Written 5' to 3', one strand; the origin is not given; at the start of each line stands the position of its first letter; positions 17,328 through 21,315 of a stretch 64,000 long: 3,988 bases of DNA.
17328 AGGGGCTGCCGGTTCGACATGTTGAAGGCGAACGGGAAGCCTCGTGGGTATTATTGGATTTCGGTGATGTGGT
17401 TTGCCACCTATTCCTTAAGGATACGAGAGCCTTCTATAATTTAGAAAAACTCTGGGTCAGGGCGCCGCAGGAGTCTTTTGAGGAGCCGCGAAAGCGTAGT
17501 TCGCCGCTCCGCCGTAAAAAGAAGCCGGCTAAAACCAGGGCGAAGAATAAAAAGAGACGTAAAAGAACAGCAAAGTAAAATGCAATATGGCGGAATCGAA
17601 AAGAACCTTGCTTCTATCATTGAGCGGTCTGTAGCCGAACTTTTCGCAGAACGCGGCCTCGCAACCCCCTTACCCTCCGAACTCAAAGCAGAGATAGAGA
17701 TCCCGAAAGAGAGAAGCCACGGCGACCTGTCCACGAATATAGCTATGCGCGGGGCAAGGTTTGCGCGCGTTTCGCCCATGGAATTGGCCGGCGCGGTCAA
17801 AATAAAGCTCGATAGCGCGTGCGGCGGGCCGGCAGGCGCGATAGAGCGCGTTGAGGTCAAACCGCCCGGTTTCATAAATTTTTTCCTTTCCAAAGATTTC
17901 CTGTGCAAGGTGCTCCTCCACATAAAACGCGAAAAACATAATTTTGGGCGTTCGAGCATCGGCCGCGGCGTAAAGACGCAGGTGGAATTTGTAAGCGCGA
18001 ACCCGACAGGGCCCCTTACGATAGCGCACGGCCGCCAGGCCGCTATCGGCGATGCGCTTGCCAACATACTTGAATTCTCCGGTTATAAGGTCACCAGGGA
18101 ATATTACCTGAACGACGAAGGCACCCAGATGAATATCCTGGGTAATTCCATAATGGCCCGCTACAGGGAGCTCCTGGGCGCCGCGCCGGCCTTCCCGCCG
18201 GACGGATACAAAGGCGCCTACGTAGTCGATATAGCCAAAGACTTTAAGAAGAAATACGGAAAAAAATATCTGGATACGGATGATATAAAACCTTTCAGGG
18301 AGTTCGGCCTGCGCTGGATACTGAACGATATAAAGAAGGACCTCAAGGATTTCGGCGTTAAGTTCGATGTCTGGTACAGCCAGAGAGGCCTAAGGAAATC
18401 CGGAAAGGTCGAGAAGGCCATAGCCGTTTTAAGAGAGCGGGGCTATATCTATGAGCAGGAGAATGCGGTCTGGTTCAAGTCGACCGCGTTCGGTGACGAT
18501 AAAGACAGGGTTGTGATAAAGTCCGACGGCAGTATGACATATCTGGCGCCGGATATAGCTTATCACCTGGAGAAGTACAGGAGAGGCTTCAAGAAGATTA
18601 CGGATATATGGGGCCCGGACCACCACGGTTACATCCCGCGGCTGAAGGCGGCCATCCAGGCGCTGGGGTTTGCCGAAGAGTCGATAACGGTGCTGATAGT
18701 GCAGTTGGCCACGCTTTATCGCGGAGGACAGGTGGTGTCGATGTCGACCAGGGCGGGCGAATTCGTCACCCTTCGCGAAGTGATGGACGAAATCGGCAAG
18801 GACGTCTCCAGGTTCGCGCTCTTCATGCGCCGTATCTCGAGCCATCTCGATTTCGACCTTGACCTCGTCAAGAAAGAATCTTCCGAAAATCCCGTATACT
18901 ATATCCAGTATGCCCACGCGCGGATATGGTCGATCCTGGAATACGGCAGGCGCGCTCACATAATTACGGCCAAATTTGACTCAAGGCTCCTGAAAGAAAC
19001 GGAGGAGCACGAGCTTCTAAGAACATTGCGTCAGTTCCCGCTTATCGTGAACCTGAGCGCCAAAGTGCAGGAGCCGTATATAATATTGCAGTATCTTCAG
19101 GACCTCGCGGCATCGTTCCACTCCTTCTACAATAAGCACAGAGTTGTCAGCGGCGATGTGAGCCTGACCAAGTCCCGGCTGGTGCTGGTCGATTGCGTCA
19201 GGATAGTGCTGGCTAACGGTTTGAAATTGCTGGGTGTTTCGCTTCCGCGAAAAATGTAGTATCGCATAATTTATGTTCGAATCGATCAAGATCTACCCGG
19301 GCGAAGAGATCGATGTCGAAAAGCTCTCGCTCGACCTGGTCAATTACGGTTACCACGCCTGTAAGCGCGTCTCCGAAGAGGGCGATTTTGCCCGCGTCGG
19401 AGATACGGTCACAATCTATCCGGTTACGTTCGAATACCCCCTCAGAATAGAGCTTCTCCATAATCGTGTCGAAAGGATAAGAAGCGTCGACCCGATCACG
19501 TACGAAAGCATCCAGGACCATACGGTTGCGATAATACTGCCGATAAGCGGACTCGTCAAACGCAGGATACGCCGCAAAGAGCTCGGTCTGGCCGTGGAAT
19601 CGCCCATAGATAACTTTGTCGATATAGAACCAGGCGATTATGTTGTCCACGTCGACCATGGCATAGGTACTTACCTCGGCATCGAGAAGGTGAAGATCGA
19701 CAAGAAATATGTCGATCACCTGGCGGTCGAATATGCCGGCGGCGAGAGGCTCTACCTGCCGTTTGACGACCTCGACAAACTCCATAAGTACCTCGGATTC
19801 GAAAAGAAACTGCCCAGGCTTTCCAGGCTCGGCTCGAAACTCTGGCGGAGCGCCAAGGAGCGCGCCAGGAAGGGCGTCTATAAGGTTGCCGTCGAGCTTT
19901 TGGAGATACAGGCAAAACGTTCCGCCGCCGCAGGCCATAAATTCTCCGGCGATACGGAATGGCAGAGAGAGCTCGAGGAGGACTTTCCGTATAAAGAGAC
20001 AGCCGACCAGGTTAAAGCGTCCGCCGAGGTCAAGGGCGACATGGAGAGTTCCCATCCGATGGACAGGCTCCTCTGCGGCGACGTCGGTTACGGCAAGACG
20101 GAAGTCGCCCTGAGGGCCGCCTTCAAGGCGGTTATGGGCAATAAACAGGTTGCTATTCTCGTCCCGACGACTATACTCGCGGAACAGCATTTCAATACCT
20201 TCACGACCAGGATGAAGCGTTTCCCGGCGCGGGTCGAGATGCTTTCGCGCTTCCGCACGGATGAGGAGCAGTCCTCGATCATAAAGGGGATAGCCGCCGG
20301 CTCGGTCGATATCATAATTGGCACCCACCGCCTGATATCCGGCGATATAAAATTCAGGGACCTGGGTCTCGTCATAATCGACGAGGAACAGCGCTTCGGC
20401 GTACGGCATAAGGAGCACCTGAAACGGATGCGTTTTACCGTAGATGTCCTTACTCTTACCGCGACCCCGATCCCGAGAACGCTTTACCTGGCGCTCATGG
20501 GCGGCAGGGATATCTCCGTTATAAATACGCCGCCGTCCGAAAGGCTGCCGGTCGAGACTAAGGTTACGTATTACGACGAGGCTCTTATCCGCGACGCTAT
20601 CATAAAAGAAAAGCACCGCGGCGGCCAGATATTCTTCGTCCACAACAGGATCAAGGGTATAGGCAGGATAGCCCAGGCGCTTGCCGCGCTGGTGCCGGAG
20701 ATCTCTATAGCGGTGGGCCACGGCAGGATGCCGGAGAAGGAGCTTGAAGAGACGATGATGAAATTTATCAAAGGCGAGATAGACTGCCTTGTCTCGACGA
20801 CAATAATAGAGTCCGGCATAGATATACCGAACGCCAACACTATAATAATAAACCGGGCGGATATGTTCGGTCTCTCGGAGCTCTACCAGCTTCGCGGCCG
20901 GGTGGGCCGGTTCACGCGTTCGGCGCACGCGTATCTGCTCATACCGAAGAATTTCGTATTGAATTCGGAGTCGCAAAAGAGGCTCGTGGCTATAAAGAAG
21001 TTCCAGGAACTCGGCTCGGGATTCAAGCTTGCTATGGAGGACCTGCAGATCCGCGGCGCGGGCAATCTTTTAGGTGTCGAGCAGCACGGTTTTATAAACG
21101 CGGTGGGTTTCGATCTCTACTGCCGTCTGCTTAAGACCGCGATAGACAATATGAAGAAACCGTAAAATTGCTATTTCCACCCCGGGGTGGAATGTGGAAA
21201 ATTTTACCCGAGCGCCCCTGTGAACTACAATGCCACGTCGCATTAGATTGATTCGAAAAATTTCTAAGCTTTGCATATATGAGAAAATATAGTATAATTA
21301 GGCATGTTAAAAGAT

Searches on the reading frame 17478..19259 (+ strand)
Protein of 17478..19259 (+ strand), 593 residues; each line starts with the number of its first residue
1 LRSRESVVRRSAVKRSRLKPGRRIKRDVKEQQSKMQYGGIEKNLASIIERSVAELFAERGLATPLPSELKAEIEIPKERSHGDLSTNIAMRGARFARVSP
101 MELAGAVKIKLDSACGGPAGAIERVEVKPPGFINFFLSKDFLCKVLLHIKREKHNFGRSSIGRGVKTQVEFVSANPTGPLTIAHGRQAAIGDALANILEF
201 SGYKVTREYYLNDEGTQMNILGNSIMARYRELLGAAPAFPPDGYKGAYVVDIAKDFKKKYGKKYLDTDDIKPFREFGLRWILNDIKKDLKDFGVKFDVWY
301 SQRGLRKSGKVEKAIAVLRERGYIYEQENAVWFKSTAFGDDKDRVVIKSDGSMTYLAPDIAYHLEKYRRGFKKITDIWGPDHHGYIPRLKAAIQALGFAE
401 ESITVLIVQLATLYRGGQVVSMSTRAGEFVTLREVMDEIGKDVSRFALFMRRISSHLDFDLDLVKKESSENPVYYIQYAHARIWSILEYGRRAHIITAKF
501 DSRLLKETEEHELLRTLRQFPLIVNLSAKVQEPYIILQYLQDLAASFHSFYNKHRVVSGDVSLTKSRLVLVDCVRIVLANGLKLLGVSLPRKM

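Call 59: search_protein_families(library=pfam, proteins=[window:17478-19259:+], max_evalue=0.00001)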
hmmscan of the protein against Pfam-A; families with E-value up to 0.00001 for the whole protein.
window:17478-19259:+ (593 aa): 3 families
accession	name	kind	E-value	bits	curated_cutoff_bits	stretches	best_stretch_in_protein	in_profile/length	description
PF05746.21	DALR_1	-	1.5e-30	106.1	22.3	1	476-593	1-117/117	DALR anticodon binding domain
PF00750.26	tRNA-synt_1d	-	1.7e-22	80.3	23.3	1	166-439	21-298/349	tRNA synthetases class I (R), catalytic domain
PF03485.21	Arg_tRNA_synt_N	-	2.7e-16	60.4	21.5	1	43-137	2-85/85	Arginyl tRNA synthetase N terminal domain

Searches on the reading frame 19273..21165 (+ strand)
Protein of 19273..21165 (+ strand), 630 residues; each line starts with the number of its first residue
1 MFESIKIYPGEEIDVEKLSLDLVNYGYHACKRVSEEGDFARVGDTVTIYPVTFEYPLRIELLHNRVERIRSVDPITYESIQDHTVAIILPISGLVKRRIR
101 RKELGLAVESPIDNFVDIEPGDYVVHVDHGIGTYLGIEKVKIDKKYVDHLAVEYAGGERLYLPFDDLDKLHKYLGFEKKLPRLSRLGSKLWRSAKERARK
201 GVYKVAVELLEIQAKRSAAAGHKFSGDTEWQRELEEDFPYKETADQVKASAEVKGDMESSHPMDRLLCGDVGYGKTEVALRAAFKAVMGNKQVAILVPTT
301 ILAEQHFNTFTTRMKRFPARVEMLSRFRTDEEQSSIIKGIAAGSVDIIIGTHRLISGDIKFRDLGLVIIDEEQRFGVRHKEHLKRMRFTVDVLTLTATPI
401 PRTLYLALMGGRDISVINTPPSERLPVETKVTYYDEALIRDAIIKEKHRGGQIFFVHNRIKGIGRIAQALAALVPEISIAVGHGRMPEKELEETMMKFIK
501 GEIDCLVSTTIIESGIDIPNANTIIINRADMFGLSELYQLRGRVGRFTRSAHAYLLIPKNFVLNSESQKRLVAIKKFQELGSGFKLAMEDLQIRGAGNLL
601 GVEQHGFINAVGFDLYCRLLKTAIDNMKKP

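Call 59: search_protein_families(library=pfam, proteins=[window:19273-21165:+], max_evalue=0.00001)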
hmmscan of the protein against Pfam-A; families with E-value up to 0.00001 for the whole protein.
window:19273-21165:+ (630 aa): 5 families
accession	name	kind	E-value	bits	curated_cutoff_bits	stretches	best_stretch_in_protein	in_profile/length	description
PF00271.37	Helicase_C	-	3.5e-23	82.4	23.5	1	441-547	8-109/110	Helicase conserved C-terminal domain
PF00270.35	DEAD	-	2e-22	80.1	26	1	263-403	15-163/167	DEAD/DEAH box helicase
PF17757.6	UvrB_inter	-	1.7e-17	63.7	22.9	1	5-91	1-88/91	UvrB interaction domain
PF02559.22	CarD_TRCF_RID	-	1e-16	61.2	23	1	119-173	2-56/57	CarD-like/TRCF RID domain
PF04851.21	ResIII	-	1.2e-06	29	22.5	1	246-399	8-162/164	Type III restriction enzyme, res subunit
